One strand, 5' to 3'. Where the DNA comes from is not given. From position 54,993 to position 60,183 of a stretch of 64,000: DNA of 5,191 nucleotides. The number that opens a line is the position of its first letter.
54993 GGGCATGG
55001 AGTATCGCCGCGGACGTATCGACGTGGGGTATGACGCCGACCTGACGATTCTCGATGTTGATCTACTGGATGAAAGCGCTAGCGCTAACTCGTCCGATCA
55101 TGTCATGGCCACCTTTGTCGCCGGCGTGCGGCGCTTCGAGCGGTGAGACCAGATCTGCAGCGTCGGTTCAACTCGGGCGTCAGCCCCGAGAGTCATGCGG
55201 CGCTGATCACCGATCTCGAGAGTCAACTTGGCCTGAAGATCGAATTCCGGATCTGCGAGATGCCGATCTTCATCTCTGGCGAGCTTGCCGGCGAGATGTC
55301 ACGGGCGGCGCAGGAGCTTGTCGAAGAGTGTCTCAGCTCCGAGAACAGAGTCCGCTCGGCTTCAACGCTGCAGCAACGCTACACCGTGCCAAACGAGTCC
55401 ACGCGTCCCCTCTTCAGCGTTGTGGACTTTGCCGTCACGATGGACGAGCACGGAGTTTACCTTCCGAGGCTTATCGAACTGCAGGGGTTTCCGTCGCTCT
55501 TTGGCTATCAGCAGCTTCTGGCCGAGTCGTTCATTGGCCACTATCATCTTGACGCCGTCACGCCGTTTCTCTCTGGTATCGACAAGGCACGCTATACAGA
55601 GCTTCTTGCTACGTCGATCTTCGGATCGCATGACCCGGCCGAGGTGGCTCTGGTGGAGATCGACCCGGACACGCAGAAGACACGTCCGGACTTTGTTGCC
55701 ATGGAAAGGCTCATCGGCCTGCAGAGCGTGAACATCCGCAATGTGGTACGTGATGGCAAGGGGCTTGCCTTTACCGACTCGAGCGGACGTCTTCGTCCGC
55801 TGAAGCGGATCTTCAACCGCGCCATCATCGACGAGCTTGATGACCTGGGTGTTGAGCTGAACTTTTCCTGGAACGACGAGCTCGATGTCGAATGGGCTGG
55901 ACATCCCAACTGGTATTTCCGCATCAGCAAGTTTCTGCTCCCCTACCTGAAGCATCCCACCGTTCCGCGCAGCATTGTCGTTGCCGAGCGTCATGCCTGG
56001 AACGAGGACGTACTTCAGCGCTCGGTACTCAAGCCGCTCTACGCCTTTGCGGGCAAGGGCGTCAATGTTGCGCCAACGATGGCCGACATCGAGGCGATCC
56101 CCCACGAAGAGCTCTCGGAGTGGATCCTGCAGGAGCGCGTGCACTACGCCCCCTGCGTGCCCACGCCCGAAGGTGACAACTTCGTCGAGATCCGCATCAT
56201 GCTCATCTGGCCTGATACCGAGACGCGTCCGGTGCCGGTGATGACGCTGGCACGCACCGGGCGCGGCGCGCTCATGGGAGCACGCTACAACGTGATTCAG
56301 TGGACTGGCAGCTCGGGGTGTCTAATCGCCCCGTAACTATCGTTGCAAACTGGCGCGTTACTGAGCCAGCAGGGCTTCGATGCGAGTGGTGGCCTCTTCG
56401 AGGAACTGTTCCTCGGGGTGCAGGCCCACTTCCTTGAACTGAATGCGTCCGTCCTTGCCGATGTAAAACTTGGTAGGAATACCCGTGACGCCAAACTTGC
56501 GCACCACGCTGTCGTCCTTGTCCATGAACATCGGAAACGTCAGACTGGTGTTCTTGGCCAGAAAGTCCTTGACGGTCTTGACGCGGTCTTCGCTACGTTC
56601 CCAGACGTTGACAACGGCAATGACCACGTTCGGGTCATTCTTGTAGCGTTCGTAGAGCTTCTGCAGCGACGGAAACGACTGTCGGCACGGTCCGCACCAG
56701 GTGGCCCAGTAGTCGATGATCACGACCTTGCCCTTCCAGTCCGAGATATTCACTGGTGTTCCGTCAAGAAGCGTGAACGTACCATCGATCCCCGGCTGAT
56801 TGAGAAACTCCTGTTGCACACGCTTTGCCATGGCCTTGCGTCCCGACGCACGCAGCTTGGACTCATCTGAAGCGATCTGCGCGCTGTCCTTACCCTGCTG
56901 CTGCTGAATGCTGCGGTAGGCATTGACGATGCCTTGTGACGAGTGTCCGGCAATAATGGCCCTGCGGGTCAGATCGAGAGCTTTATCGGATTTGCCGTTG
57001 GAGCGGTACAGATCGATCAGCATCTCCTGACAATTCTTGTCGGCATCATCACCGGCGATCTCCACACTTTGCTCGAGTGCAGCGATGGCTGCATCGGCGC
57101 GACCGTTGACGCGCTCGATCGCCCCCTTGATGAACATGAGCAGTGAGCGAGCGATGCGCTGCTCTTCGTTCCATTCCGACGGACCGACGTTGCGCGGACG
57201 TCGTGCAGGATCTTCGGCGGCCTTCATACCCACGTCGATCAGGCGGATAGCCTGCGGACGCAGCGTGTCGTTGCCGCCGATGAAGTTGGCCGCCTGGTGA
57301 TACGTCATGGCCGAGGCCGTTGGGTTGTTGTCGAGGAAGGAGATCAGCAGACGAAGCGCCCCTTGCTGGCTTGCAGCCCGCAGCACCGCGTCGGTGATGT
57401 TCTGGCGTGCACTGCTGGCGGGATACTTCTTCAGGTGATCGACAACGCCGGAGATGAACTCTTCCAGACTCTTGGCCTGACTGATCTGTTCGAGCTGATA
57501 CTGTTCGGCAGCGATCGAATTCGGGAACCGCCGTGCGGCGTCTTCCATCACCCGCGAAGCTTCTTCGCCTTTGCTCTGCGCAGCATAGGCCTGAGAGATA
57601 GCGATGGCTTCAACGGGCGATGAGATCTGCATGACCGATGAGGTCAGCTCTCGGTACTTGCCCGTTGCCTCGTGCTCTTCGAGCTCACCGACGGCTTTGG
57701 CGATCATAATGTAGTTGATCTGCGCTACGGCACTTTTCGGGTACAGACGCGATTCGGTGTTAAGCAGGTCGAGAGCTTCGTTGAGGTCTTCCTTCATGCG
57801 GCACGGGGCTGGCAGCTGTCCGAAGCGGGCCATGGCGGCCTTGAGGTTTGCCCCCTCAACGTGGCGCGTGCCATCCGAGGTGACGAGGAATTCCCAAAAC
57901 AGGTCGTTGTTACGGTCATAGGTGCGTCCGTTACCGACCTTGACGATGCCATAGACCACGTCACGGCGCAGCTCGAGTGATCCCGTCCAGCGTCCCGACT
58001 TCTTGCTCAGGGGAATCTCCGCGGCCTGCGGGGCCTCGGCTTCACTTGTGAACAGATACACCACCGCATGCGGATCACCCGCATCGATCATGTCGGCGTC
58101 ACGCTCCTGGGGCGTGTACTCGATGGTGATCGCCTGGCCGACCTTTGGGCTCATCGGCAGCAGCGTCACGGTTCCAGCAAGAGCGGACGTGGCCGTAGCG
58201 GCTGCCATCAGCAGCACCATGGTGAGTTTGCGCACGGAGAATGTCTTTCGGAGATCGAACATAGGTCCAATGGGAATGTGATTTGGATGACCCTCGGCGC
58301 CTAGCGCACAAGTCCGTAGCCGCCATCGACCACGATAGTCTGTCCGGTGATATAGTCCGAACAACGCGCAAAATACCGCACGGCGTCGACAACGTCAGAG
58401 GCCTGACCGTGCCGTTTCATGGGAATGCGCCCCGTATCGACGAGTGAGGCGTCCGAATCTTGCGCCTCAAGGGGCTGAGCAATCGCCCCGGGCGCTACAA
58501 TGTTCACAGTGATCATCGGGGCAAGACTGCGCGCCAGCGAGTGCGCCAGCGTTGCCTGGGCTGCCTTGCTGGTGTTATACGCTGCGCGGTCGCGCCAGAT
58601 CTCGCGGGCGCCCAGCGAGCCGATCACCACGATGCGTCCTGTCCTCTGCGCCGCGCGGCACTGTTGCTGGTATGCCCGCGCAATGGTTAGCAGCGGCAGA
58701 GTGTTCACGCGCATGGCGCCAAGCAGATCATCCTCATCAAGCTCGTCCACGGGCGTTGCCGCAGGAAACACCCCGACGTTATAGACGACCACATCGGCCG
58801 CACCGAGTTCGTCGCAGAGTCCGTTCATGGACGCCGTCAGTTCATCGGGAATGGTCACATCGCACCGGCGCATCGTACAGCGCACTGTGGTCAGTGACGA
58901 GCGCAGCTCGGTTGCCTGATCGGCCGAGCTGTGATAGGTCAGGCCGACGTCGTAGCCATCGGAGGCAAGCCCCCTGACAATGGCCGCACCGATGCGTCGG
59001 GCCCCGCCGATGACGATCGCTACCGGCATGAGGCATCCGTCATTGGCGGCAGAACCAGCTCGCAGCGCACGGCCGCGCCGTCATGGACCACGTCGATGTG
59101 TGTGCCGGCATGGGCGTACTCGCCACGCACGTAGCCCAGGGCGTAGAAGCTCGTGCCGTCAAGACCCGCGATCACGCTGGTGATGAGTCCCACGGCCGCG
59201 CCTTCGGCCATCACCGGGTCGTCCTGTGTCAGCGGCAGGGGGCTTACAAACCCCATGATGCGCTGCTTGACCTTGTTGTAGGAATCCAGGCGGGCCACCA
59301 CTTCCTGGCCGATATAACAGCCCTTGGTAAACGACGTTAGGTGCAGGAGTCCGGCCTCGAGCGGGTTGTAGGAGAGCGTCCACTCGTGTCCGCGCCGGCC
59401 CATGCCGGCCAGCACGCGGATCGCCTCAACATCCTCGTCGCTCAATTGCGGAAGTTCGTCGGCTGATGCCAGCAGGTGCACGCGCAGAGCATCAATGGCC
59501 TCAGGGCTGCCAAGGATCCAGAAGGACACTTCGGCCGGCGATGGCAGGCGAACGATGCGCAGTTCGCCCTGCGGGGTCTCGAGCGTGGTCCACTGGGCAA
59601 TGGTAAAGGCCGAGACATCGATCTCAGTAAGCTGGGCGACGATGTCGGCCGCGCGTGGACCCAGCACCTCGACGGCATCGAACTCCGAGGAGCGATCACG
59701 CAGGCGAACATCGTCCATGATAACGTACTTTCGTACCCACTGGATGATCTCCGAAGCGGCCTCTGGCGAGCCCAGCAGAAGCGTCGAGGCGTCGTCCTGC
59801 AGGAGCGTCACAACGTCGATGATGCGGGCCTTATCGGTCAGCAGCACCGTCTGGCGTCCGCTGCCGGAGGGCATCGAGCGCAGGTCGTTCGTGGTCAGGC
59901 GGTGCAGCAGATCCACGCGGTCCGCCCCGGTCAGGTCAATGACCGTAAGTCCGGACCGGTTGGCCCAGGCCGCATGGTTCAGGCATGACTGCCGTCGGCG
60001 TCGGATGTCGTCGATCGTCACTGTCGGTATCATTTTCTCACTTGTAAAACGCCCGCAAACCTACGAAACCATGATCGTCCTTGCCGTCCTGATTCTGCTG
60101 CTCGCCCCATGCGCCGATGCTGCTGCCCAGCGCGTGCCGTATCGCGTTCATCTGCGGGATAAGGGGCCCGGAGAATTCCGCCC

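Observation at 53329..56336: Compact three-gene operon: 2x[4Fe-4S] ferredoxin, an Amidohydro_3-type hydrolase and an unknown ATP-grasp-like protein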

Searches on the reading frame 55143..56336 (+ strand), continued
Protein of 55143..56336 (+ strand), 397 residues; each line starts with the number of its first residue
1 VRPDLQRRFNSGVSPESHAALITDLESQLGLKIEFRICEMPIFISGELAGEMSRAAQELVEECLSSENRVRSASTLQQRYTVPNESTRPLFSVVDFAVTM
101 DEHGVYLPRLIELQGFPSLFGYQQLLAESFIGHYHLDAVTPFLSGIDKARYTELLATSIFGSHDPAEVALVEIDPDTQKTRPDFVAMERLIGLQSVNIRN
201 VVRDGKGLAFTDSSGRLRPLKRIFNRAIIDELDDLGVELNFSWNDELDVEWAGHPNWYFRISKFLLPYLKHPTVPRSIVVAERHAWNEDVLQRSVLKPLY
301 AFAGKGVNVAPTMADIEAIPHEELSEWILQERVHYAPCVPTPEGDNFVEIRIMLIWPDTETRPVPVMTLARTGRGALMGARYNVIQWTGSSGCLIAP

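Call 79: search_protein_families(library=ncbifam, proteins=[P0129, L009:7121-8590:+, L009:5157-5879:+], max_evalue=0.001)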
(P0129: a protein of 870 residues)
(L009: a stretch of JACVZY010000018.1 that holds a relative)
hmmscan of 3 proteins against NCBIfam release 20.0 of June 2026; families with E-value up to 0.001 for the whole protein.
P0129 (870 aa): 9 families
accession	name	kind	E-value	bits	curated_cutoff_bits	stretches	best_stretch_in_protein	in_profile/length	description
TIGR00813.1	sss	superfamily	1.8e-47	162.4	184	1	32-413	1-411/411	sodium/solute symporter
NF007790.0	PRK10484.1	equivalog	5.5e-32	111.3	401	1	12-456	14-487/527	solute:sodium symporter family transporter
TIGR02119.1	panF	equivalog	1.7e-29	103.2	328.05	1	8-428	7-445/471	sodium/pantothenate symporter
TIGR02121.1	Na_Pro_sym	equivalog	2.6e-29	102.3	515.5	1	8-450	7-468/488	sodium/proline symporter PutP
TIGR03648.1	Na_symport_lg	subfamily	2.2e-24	85.8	320.75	2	22-225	17-218/547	VC_2705 family sodium/solute symporter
NF011948.0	PRK15419.1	equivalog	1.3e-11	44.1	955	1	10-451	13-476/502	sodium/proline symporter PutP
NF006903.2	PRK09395.1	subfamily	3.2e-08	32.4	750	1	13-435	46-493/552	cation/acetate symporter ActP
NF009135.0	PRK12488.1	subfamily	5e-07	28.7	850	1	12-199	42-229/549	cation/acetate symporter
TIGR02711.1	symport_actP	equivalog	2.1e-06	26.8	1099.25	1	15-199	45-229/549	cation/acetate symporter ActP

L009:7121-8590:+ (489 aa): 31 families (the best 25 are shown)
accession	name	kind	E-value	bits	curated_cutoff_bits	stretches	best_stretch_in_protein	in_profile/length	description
TIGR00893.1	2A0114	subfamily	4.5e-29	101.6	395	1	73-463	2-389/399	D-galactonate transporter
TIGR00895.1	2A0115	subfamily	4.1e-18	65.5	418.55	1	58-281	10-217/398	aromatic acid/H+ symport family MFS transporter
TIGR00881.1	2A0104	subfamily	1.8e-14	53.6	407.75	1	73-443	3-372/379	phosphoglycerate transporter protein PgtP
TIGR00880.1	2_A_01_02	superfamily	2.6e-13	50.3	131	1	110-217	7-114/141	multidrug resistance protein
TIGR00894.1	2A0114euk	subfamily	3.8e-12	45.5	626.45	1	114-254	89-217/465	Na(+)-dependent inorganic phosphate cotransporter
TIGR02332.1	HpaX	equivalog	9.9e-12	44.7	615.4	1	69-252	12-185/412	4-hydroxyphenylacetate permease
NF006386.0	PRK08633.1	equivalog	1.5e-11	42.8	1221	1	68-430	13-374/1147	acyl-[ACP]--phospholipid O-acyltransferase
TIGR00711.1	efflux_EmrB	subfamily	2.7e-11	42.9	230.2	1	70-257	7-179/485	DHA2 family efflux MFS transporter permease subunit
NF003024.0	PRK03893.1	subfamily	1.1e-10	41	604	1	61-259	17-199/497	sialate:H+ symport family MFS transporter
TIGR00891.1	2A0112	subfamily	9.4e-10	38.1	552.9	1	63-258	10-191/405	sialate:H+ symport family MFS transporter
TIGR00883.1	2A0106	subfamily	1.1e-08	34.5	443.45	1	215-462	148-399/400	metabolite/H+ symporter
TIGR00898.1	2A0119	subfamily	2.9e-08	32.9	550.75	1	121-264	146-271/506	cation transport protein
NF000031.1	MFS_efflux_LmrA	exception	5e-08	32.1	850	1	60-216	26-182/484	lincomycin efflux MFS transporter Lmr(A)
NF008586.0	PRK11551.1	equivalog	8.1e-08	31.6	410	1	84-441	34-368/406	3-(3-hydroxy-phenyl)propionate transporter MhpT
NF007782.0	PRK10473.1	subfamily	1.4e-07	30.9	417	1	120-261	57-184/394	MdtL family multidrug efflux MFS transporter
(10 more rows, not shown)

L009:5157-5879:+ (240 aa): 9 families
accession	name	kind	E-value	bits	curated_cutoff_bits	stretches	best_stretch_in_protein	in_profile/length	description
NF008096.1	PRK10838.1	equivalog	1.9e-29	102.8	186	1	79-238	28-187/189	bifunctional murein DD-endopeptidase/murein LD-carboxypeptidase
NF010495.0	PRK13914.1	equivalog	2.4e-19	69.7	647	1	74-212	318-458/481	invasion associated endopeptidase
NF038345.1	wall_hydro_RipC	exception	4.1e-18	65.9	425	1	101-216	235-344/362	peptidoglycan hydrolase RipC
NF040678.1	EntFM_CwpFM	equivalog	1.2e-16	60.8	720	1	73-232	276-426/430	enterotoxin EntFM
NF033742.1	NlpC_p60_RipB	exception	1.8e-13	50.6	335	1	140-220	111-189/206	NlpC/P60 family peptidoglycan endopeptidase RipB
NF046048.1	NlpC_P60_DIP1281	equivalog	2.9e-13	49.5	517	1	135-219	489-571/587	DIP1281 family NlpC/P60 protein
TIGR02219.1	phage_NlpC_fam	hypoth_equivalog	1.2e-10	41.9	81.9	1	173-224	70-122/134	putative phage cell wall peptidase, NlpC/P60 family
NF033743.1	NlpC_inact_RipD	exception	6.5e-10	38.8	215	1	111-213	83-160/181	NlpC/P60 family peptidoglycan-binding protein RipD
NF033741.1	NlpC_p60_RipA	exception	4.8e-07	29.2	625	1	141-220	363-440/457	NlpC/P60 family peptidoglycan endopeptidase RipA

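Call 86: search_protein_families(library=pfam, proteins=[L006:7192-7917:+, L006:7960-8865:+, L006:5497-5937:-, L007:4057-5748:+, L007:7481-8503:+, L014:3415-5664:+, L041:43-894:+, L041:2309-4192:+, L079:5334-5780:+, L013:4265-5773:-], max_evalue=0.0001)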
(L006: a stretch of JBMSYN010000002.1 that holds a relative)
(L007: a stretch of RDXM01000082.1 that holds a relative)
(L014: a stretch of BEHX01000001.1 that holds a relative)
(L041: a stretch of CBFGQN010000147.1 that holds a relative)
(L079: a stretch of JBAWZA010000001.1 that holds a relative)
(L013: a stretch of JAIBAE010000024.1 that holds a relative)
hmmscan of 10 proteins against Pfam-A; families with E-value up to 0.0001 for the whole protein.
L006:7192-7917:+ (241 aa): 3 families
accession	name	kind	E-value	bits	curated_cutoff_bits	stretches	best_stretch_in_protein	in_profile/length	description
PF08281.18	Sigma70_r4_2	-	3e-19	68.8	25.7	1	171-222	3-54/54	Sigma-70, region 4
PF04542.20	Sigma70_r2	-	5.4e-16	58.6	24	1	69-132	5-70/71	Sigma-70 region 2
PF04545.22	Sigma70_r4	-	7.3e-12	45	24.1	1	175-221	1-47/50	Sigma-70, region 4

L006:7960-8865:+ (301 aa): 0 families

L006:5497-5937:- (146 aa): 1 family
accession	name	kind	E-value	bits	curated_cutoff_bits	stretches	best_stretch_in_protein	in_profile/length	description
PF01648.25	ACPS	-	3.6e-18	66.1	25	1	12-126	1-110/111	4'-phosphopantetheinyl transferase superfamily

L007:4057-5748:+ (563 aa): 2 families
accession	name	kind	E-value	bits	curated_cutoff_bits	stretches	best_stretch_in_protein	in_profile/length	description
PF13382.11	Adenine_deam_C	-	4.9e-55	186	27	1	383-554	1-168/169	Adenine deaminase C-terminal domain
PF01979.26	Amidohydro_1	-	6.5e-36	124.7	25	1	54-332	1-343/345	Amidohydrolase family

L007:7481-8503:+ (340 aa): 3 families
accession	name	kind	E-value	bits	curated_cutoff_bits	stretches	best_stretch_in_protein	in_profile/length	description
PF01018.28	GTP1_OBG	-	2e-63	213.1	27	1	4-157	2-155/155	GTP1/OBG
PF01926.29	MMR_HSR1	-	4.1e-22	78.9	21.9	1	161-287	2-113/113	50S ribosome-binding GTPase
PF02421.24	FeoB_N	-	2.9e-06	27.3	27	1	161-251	3-87/156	Ferrous iron transport protein B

L014:3415-5664:+ (749 aa): 5 families
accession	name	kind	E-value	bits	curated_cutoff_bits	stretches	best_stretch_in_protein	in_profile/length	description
PF09334.17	tRNA-synt_1g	-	8e-154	512.6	20.1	1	34-431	1-391/391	tRNA synthetases class I (M)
PF01588.26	tRNA_bind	-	1.2e-26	93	27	1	654-746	1-95/96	Putative tRNA binding domain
PF00133.28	tRNA-synt_1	-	2e-18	66.8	22.7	1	34-273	25-245/414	tRNA synthetases class I (I, L, M and V)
PF19303.5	Anticodon_3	-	1.6e-14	54.5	23.5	1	475-623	7-146/152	Anticodon binding domain of methionyl tRNA ligase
PF08264.19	Anticodon_1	-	2e-08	34.7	25.1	1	480-595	2-106/148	Anticodon-binding domain of tRNA ligase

L041:43-894:+ (283 aa): 5 families
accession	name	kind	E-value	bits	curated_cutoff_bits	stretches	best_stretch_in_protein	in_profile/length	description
PF13561.12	adh_short_C2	-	2.1e-58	198.1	27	1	33-279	2-236/236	Enoyl-(Acyl carrier protein) reductase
PF00106.31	adh_short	-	7.9e-48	163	26.6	1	28-213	1-185/195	short chain dehydrogenase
PF08659.16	KR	-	5.6e-07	30.1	22.6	1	31-143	4-119/180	KR domain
PF23441.1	SDR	-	1.1e-06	28.7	27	1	105-280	90-257/258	SDR-like rossmann domain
PF02882.25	THF_DHG_CYH_C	-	2.3e-05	24.2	27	1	20-107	29-122/160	Tetrahydrofolate dehydrogenase/cyclohydrolase, NAD(P)-binding domain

L041:2309-4192:+ (627 aa): 2 families
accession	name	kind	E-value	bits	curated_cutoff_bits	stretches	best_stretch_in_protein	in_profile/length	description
PF00654.25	Voltage_CLC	-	1.4e-75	255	24.8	1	112-452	1-345/346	Voltage gated chloride channel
PF00571.33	CBS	-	4.9e-19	68.8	24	1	554-604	5-53/57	CBS domain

L079:5334-5780:+ (148 aa): 0 families

L013:4265-5773:- (502 aa): 6 families
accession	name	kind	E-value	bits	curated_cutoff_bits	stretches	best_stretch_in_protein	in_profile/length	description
PF00041.27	fn3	-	4.3e-17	62.5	25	2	226-306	3-82/84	Fibronectin type III domain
PF16656.11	Pur_ac_phosph_N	-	1.8e-16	60.9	30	1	40-114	12-93/93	Purple acid Phosphatase, N-terminal domain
PF25788.1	Ig_Rha78A_N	-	8.1e-16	58.6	27.4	1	148-211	34-102/105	Rha78A-like, N-terminal immunoglobulin domain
PF16655.11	PhoD_N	-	2.7e-07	31.5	30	0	56-102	31-80/90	PhoD-like phosphatase, N-terminal domain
PF24489.1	Ig_J_second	-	6.5e-06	26.6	27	0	274-305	59-90/105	Tip attachment protein J second Ig-like domain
PF18962.6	Por_Secre_tail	-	3.1e-05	24.6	27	1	424-500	2-75/75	Secretion system C-terminal sorting domain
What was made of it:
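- The ligase also occurs among unrelated housekeeping genes (call 86).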

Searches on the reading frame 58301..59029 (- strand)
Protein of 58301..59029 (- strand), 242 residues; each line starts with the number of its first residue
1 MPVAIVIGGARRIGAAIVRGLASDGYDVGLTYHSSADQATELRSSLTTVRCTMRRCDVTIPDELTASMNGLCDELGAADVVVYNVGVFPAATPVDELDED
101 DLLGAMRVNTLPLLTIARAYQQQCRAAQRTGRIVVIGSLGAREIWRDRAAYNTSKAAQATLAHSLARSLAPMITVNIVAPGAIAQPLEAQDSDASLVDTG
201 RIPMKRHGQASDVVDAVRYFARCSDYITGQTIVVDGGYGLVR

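Call 6: search_protein_families(library=pfam, proteins=[window:58301-59029:-], max_evalue=0.01)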
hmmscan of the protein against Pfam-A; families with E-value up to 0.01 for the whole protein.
window:58301-59029:- (242 aa): 5 families
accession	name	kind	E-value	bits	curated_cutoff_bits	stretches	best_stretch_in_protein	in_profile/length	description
PF13561.12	adh_short_C2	-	1.3e-41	143.2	27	1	10-238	3-235/236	Enoyl-(Acyl carrier protein) reductase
PF00106.31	adh_short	-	6.5e-32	111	26.6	1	3-190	2-189/195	short chain dehydrogenase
PF01370.27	Epimerase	-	6.7e-06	26.1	20.9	1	5-169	2-160/240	NAD dependent epimerase/dehydratase family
PF08659.16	KR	-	1.7e-05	25.2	22.6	1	5-177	4-175/180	KR domain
PF13460.12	NAD_binding_10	-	0.00023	21.5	27.2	1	8-166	1-127/184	NAD(P)H-binding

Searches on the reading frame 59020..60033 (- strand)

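Call 6: search_protein_families(library=pfam, proteins=[window:59020-60033:-], max_evalue=0.01)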
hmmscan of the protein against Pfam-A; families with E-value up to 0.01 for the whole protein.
window:59020-60033:- (337 aa): 2 families
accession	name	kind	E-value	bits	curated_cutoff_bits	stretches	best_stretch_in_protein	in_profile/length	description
PF01571.26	GCV_T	-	2.5e-26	92.9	25.6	1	15-229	34-252/255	Aminomethyltransferase folate-binding domain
PF08669.17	GCV_T_C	-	2e-08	34.5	25.9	1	259-333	3-80/80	Glycine cleavage T-protein C-terminal barrel domain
